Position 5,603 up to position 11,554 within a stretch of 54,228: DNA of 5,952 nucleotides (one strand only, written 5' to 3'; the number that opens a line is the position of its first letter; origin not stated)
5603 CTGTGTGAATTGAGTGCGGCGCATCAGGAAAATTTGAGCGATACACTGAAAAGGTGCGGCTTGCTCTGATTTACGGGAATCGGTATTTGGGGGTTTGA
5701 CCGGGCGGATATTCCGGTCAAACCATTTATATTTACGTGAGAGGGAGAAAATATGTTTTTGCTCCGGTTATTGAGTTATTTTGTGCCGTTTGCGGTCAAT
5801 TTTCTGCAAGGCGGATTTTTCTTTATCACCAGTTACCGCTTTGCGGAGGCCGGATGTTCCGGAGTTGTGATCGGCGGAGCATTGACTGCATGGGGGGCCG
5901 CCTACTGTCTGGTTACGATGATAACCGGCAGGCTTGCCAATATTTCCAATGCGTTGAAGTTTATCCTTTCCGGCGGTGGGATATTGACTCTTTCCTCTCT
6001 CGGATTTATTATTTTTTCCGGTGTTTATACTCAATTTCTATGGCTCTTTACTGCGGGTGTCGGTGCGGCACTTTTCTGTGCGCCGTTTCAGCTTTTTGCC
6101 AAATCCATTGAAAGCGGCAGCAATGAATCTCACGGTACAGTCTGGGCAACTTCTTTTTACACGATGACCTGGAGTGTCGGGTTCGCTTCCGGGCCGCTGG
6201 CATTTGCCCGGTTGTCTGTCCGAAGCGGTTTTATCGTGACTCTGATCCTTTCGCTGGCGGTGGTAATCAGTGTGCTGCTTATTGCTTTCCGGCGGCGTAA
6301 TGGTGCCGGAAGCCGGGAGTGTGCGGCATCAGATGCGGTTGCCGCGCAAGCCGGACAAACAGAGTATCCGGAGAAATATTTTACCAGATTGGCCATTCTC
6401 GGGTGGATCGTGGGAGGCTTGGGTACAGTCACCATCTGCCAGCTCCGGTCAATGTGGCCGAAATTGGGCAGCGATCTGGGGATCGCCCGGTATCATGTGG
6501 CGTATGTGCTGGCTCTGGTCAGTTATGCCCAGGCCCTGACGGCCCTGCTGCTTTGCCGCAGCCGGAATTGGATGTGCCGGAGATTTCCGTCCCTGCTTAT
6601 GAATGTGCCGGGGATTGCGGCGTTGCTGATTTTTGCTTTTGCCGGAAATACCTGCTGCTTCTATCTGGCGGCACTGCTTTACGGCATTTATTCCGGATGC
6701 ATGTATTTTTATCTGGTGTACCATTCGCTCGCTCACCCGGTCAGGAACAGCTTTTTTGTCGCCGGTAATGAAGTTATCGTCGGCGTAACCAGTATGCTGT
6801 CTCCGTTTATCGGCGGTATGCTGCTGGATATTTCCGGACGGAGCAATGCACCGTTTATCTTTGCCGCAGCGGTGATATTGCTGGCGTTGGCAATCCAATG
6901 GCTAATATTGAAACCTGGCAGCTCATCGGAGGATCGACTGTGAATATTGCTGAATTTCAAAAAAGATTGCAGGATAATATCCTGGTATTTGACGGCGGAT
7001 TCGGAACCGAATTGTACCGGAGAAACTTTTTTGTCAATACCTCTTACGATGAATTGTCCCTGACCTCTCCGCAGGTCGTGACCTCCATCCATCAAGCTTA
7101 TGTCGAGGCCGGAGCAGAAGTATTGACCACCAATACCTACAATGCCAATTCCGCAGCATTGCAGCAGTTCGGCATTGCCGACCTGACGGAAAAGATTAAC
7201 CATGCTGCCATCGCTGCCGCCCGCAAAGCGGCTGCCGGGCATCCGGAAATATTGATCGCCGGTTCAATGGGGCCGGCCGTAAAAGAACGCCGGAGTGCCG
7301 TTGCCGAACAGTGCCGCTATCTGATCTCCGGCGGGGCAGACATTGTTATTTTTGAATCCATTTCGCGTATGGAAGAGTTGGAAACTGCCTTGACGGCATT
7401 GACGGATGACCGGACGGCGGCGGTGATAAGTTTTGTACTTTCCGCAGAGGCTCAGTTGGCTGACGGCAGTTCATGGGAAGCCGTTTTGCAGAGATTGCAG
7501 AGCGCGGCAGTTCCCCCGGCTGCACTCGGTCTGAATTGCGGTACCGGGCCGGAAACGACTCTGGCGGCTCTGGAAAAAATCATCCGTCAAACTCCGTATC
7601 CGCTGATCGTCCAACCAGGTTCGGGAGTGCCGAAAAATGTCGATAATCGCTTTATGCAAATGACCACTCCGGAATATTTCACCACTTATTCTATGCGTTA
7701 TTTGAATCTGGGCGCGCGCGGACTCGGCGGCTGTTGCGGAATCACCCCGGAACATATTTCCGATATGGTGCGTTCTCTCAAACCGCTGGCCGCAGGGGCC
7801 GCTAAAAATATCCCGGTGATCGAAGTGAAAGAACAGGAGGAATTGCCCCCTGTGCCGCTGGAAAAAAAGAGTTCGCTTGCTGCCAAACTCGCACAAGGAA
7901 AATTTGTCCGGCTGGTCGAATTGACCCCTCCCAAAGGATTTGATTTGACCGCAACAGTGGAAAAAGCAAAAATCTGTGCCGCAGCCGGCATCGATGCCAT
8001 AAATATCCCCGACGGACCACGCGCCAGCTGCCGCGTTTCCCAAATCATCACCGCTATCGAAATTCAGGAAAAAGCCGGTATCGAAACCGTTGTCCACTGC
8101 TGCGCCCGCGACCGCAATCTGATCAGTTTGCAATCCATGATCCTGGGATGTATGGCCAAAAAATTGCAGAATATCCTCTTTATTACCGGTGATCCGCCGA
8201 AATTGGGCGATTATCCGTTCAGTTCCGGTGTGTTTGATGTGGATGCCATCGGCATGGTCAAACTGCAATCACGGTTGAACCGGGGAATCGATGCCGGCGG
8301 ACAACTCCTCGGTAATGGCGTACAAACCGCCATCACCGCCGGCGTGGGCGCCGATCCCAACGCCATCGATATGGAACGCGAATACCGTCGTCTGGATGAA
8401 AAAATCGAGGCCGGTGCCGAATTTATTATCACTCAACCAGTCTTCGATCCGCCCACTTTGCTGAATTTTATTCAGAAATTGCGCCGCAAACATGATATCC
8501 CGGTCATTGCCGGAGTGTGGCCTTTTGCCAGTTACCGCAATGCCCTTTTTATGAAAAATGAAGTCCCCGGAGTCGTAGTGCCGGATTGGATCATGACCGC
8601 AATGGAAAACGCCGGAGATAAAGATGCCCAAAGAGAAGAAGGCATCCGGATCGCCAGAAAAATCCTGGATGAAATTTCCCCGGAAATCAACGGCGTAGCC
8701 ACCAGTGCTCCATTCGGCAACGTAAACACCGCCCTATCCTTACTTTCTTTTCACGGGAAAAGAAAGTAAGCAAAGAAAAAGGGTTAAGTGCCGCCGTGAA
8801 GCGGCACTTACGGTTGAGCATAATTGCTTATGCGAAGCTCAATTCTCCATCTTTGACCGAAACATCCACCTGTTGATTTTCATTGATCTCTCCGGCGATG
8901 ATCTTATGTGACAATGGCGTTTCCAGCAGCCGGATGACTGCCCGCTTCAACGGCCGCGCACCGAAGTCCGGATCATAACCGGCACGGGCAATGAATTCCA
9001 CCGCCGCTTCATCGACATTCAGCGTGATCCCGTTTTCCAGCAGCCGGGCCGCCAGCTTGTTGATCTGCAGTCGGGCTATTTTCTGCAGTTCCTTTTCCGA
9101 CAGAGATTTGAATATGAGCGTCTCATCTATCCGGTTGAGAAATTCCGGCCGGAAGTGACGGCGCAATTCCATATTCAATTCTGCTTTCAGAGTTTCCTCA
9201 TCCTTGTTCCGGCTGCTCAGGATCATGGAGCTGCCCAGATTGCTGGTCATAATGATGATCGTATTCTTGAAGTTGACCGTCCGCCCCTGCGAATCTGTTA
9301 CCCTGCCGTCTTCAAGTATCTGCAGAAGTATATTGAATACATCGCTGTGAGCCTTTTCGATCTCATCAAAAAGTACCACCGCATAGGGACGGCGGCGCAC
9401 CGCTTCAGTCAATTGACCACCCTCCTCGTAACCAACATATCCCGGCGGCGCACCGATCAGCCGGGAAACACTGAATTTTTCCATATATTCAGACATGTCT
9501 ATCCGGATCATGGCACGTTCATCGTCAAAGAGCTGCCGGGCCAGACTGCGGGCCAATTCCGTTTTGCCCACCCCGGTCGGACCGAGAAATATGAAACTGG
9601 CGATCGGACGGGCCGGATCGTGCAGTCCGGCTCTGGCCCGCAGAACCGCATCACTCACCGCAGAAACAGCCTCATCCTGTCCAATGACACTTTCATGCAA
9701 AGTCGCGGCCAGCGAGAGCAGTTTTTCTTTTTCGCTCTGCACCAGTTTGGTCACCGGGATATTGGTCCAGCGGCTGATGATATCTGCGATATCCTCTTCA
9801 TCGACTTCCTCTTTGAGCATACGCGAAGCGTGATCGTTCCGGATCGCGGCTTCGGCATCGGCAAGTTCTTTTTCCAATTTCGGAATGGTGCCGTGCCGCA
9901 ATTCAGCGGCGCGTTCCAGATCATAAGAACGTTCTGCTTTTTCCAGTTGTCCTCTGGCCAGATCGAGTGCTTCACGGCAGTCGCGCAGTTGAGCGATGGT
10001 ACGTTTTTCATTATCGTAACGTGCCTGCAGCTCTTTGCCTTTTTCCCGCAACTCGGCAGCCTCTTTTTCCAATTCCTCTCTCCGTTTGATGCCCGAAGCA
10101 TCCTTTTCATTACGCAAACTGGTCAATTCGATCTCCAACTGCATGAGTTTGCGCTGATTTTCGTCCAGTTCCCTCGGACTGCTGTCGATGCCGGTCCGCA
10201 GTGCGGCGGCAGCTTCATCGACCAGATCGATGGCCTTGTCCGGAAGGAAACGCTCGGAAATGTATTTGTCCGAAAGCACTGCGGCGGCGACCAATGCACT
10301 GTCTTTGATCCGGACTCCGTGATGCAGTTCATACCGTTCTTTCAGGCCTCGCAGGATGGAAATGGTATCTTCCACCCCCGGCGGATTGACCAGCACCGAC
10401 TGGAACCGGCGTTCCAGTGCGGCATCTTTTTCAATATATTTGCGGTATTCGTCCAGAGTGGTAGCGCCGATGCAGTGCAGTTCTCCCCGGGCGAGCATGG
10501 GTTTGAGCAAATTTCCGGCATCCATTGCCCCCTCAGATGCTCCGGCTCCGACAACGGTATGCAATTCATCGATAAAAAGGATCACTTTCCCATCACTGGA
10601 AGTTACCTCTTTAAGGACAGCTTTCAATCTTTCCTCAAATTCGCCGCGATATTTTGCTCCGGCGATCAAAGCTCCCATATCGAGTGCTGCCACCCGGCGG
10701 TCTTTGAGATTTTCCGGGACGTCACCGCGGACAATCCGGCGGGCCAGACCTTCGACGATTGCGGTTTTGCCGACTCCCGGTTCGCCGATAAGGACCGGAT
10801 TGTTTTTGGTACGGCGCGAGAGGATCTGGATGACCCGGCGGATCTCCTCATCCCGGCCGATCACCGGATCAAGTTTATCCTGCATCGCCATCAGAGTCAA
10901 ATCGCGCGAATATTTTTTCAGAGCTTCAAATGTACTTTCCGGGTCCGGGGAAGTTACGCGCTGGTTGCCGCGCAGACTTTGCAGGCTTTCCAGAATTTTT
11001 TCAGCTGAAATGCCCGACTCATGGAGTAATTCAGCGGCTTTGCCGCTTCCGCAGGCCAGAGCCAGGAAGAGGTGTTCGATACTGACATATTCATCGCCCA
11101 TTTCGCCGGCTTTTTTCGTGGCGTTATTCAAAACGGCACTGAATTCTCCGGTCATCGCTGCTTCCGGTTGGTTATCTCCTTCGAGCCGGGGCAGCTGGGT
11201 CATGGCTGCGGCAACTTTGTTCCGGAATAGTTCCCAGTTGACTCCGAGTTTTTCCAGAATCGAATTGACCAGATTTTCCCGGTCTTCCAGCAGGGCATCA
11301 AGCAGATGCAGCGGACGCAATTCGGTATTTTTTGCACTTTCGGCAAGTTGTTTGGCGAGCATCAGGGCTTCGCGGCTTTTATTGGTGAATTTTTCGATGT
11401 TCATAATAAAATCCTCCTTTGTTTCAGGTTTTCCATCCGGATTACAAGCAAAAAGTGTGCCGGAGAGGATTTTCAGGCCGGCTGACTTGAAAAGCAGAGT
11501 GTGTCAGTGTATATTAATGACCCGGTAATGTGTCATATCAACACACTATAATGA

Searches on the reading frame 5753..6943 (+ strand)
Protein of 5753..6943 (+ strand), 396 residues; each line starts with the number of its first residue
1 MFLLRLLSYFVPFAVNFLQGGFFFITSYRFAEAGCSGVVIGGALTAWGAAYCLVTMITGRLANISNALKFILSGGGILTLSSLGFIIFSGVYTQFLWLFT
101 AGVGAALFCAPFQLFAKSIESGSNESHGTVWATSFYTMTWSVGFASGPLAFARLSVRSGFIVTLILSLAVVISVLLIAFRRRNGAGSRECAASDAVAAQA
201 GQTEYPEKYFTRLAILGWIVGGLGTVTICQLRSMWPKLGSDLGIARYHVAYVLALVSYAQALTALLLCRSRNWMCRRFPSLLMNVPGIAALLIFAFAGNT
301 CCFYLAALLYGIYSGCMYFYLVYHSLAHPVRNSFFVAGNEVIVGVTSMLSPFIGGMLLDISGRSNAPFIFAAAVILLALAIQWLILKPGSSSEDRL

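Call 71: search_protein_families(library=pfam, proteins=[window:5753-6943:+], max_evalue=0.00001)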
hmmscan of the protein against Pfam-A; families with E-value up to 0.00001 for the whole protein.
window:5753-6943:+ (396 aa): 1 family
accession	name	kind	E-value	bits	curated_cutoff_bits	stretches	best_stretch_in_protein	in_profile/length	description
PF07690.21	MFS_1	-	3.8e-11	42.9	33.4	1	17-318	10-312/347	Major Facilitator Superfamily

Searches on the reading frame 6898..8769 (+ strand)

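Call 71: search_protein_families(library=pfam, proteins=[window:6898-8769:+], max_evalue=0.00001)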
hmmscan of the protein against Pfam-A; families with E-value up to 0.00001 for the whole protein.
window:6898-8769:+ (623 aa): 2 families
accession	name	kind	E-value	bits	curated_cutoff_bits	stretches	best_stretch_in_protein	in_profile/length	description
PF02574.22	S-methyl_trans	-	1.4e-57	196.2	22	1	29-292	1-281/283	Homocysteine S-methyltransferase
PF02219.23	MTHFR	-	4.5e-31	108.7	24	1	329-594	4-261/287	Methylenetetrahydrofolate reductase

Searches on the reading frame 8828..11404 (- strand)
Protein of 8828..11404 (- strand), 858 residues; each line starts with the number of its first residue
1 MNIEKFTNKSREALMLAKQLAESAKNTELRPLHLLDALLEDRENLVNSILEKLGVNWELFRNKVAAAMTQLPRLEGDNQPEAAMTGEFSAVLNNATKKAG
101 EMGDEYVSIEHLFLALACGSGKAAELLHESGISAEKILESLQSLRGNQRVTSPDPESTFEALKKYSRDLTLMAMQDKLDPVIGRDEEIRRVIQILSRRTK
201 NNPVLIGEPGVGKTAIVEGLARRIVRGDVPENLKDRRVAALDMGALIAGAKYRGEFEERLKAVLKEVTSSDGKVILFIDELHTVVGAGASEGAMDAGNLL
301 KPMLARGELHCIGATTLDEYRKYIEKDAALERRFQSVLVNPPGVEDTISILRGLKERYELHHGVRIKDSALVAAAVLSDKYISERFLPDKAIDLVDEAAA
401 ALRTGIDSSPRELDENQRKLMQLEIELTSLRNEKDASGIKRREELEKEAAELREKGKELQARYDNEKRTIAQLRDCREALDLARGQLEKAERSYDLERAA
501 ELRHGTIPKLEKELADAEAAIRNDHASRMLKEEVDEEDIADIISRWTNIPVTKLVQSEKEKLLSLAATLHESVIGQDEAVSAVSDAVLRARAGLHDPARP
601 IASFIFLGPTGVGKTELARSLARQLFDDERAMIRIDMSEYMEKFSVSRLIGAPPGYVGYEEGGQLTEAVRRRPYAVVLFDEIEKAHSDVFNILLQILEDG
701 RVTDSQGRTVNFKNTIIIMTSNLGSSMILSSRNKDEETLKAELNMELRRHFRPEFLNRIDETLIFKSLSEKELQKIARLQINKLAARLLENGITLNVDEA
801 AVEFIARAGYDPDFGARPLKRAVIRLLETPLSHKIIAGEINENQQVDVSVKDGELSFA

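Call 23: search_protein_families(library=pfam, proteins=[window:8828-11404:-], max_evalue=0.001)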
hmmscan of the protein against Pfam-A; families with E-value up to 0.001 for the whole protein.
window:8828-11404:- (858 aa): 29 families (the best 25 are shown)
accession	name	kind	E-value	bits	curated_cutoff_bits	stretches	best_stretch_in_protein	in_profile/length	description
PF07724.20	AAA_2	-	1.6e-74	249.9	27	1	599-761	1-165/166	AAA domain (Cdc48 subfamily)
PF17871.7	AAA_lid_9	-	1.2e-31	109.1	22.8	1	344-443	2-101/104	AAA lid domain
PF10431.15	ClpB_D2-small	-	2.1e-26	92.2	21.9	1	768-848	1-81/81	C-terminal, D2-small domain, of ClpB protein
PF00004.35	AAA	-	2.6e-24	86.6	21.2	2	204-320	2-111/131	ATPase family associated with various cellular activities (AAA)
PF07728.20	AAA_5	-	1.2e-19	71.1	22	1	604-725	2-125/139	AAA domain (dynein-related subfamily)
PF02861.25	Clp_N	-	3.4e-16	59.6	20.7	2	99-146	5-53/53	Clp amino terminal domain, pathogenicity island component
PF13191.12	AAA_16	-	1.1e-14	55.7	32.6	1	181-282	2-142/167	AAA ATPase domain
PF13401.12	AAA_22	-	2.9e-10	41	27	1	605-699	9-110/130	AAA domain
PF00158.32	Sigma54_activat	-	6.6e-09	36.1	20.2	1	599-720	20-141/168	Sigma-54 interaction domain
PF20720.3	nSTAND3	-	2.5e-08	34.2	27.2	0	605-642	21-58/155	Novel STAND NTPase 3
PF01637.24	ATPase_2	-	1.3e-07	32.1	33.2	0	184-290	4-128/225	ATPase domain predominantly from Archaea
PF01695.23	IstB_IS21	-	5.4e-07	29.8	24.1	0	198-265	90-153/238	IstB-like ATP binding protein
PF01078.27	Mg_chelatase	-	9.3e-07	28.9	20.3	0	675-770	108-204/207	Magnesium chelatase, subunit ChlI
PF23569.1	NBD_SMAX1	-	1.6e-06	28.4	27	1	185-288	16-122/212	SMAX1 nucleotide binding domain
PF12775.13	AAA_7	-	4e-06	26.9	25.8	0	603-650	35-82/181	P-loop containing dynein motor region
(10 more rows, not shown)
